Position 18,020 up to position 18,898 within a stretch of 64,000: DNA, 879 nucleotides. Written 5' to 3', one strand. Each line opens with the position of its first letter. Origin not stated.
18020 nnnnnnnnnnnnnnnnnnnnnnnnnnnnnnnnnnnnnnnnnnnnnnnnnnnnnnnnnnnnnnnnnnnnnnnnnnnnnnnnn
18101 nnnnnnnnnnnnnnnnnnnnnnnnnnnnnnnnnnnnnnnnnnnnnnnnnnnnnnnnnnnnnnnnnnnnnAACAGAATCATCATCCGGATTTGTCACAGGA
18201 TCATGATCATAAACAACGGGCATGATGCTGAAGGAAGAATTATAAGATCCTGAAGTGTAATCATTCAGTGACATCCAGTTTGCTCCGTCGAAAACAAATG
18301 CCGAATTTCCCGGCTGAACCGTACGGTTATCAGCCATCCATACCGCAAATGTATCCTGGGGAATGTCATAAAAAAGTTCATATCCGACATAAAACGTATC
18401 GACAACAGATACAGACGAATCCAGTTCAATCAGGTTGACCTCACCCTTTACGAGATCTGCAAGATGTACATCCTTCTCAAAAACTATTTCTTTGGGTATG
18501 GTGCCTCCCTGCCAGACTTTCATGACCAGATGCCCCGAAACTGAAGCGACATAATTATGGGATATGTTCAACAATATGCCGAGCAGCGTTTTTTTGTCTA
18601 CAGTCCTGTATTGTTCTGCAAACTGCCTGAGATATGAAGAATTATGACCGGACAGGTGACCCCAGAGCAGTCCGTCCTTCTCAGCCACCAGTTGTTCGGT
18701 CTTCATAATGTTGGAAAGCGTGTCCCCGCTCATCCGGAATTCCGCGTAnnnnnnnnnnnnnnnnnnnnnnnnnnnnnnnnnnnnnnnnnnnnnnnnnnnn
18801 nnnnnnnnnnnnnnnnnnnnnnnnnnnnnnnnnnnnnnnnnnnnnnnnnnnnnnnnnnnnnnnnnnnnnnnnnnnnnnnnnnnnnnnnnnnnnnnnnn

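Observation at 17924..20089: A T9SS-exported trypsin-fold protease is embedded in the riboswitch-controlled B12 locus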

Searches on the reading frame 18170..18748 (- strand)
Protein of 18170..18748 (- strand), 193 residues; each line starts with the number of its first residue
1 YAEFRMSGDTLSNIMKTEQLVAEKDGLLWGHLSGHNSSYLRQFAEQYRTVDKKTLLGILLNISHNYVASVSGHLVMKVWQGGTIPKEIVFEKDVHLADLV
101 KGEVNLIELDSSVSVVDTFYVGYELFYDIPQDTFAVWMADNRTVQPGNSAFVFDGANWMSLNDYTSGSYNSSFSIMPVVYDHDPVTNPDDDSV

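Call 53: search_solved_structures(query=A3, max_evalue=10)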
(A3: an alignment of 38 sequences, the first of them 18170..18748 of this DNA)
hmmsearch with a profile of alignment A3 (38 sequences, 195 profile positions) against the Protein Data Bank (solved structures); distinct sequences matched with E-value up to 10: 3.
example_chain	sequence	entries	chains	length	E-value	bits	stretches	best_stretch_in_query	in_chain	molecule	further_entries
6rao_I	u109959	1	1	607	0.075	15.5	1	129-187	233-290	Afp11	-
7qca_SY0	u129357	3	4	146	0.81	12.1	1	50-89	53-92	40s ribosomal protein s24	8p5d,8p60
8iyk_M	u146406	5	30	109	1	11.8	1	131-168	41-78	Tail tip protein M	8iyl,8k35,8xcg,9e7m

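Call 62: predict_structure(alignment_id=A3)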
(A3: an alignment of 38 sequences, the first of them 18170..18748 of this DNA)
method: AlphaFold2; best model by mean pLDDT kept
length: 193 residues; sequences in the alignment: 38
mean_pLDDT: 93.9   pTM: 0.90
mean pLDDT of the five models: 93.9, 93.8, 93.6, 93.2, 91.9
residues with pLDDT >= 90: 162; 70-90: 23; 50-70: 8; < 50: 0
segments of 3 or more residues with pLDDT < 50: none
pLDDT, mean of each block of 10 residues (from residue 1): 91 97 90 94 98 98 95 97 98 98 98 98 92 95 88 98 93 98 79 56
secondary structure, 60 per line:
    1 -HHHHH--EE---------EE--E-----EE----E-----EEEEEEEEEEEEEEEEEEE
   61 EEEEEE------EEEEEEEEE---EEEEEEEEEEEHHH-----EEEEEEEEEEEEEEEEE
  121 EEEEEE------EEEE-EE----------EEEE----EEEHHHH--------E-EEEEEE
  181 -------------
elements in order: H2-6 E42-66 E73-81 E85-95 E104-126 E133-136 E150-153 E158-160 H161-164 E175-180

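Call 65: fold_search(model_id=the predicted structure, library=pdb)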
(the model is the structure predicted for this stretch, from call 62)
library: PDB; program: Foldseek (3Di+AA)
matches with E <= 10: 1646; with E <= 0.001: 5
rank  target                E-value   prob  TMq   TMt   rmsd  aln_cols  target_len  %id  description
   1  9eui_Q                1.2e-04  1.00  0.54  0.13  15.2       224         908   12  Cryo-EM structure of Staphylococcus aureus bacteriophage phi812 baseplate in the post-contraction state - complete (released 2025-04-09)
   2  9euj_G                1.4e-04  1.00  0.54  0.14  15.2       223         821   12  Cryo-EM structure of Staphylococcus aureus bacteriophage phi812 baseplate in the post-contraction state - sheath initi (released 2025-04-09)
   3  8zdp_v                5.9e-04  1.00  0.50  0.16   9.4       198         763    9  Cryo-EM structure of Mycobacteriophage Douge Central fiber (gp20) (released 2025-06-25)
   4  8zdq_v                5.9e-04  1.00  0.50  0.14   9.4       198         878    9  Cryo-EM structure of Mycobacteriophage Douge complete baseplate (gp13, gp17, gp23, gp16, gp18 and gp20) (released 2025-06-25)
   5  4ci7_B                7.3e-04  1.00  0.55  0.25   3.5       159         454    9  The crystal structure of the cysteine protease and lectin-like domains of Cwp84, a surface layer associated protein of (released 2014-05-14)
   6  8h2i_bG               1.1e-03  1.00  0.47  0.22   7.8       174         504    7  Near-atomic structure of five-fold averaged PBCV-1 capsid (released 2022-11-16)
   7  4ci7_A                1.8e-03  1.00  0.54  0.24   4.9       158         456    8  The crystal structure of the cysteine protease and lectin-like domains of Cwp84, a surface layer associated protein of (released 2014-05-14)
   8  9euf_0                1.9e-03  1.00  0.53  0.11   4.0       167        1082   10  Cryo-EM structure of Staphylococcus aureus bacteriophage phi812 baseplate in the pre-contraction state - complete (released 2025-04-09)
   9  9jwb_Z                1.9e-03  1.00  0.42  0.41  10.0       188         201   11  Cyanophage A4 capsid asymmetric unit (released 2025-04-09)
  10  4d59_A                2.4e-03  1.00  0.57  0.30   5.1       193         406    8  Clostridial Cysteine protease Cwp84 C116A after propeptide cleavage (released 2015-03-04)
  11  4jdm_C                3.0e-03  0.98  0.32  0.25   9.4       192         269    9  Secreted Chlamydial Protein PGP3, full-length (released 2013-06-05)
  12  2gsy_E                4.3e-03  0.96  0.32  0.17  14.3       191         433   10  The 2.6A structure of Infectious Bursal Virus Derived T=1 Particles (released 2006-07-18)
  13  8jmq_B                5.0e-03  0.98  0.33  0.36  11.1       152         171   12  Crystal structure of hinokiresinol synthase (released 2023-12-20)
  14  2gsy_Q                5.0e-03  0.96  0.32  0.17  13.9       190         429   11  The 2.6A structure of Infectious Bursal Virus Derived T=1 Particles (released 2006-07-18)
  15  2gsy_A                6.2e-03  0.95  0.32  0.17  13.9       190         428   11  The 2.6A structure of Infectious Bursal Virus Derived T=1 Particles (released 2006-07-18)
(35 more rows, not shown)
